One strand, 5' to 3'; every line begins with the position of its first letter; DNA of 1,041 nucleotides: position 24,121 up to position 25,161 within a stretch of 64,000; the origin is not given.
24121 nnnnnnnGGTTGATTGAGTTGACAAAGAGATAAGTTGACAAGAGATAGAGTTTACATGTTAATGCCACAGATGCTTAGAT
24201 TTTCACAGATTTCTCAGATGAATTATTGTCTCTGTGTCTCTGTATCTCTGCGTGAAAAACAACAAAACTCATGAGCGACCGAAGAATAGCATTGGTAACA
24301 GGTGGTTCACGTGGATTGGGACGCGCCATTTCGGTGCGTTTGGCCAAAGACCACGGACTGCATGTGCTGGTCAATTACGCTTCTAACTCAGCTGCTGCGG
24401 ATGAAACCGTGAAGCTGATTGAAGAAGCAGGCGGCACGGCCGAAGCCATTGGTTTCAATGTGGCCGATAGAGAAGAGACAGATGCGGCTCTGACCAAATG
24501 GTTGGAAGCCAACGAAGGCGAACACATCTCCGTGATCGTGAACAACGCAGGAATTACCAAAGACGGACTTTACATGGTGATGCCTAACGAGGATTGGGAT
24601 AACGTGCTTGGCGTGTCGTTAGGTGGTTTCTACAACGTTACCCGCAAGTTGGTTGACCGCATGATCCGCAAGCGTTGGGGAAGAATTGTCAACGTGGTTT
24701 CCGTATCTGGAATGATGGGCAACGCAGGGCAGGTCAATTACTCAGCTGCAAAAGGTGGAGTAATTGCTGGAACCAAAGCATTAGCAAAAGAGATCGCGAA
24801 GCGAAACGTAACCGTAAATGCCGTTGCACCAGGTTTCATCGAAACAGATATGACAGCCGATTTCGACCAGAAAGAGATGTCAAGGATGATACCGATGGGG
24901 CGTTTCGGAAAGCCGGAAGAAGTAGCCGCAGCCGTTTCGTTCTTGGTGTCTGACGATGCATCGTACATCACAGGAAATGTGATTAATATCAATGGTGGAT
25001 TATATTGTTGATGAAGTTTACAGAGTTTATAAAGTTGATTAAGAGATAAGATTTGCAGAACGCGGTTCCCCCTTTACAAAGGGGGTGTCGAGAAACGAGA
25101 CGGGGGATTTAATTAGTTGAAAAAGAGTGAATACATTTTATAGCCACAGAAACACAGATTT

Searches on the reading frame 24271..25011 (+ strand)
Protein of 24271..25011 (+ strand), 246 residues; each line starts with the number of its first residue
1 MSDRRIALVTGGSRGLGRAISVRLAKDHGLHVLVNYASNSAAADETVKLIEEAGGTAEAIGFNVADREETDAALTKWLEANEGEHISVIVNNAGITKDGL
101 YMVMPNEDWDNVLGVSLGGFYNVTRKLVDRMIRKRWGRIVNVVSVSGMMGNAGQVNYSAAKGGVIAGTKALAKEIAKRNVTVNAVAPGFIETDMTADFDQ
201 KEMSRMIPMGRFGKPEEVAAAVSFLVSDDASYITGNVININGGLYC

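Call 5: search_protein_families(library=pfam, proteins=[window:24271-25011:+], max_evalue=0.1)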
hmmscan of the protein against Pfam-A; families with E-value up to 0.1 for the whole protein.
window:24271-25011:+ (246 aa): 4 families
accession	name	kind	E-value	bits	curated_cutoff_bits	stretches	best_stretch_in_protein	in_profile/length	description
PF13561.12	adh_short_C2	-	2.1e-52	178.5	27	1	14-244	6-235/236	Enoyl-(Acyl carrier protein) reductase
PF00106.31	adh_short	-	5.2e-51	173.3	26.6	1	6-201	2-193/195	short chain dehydrogenase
PF08659.16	KR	-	6.5e-19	69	22.6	1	8-161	4-153/180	KR domain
PF01370.27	Epimerase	-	0.0097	15.8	20.9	1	7-114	1-94/240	NAD dependent epimerase/dehydratase family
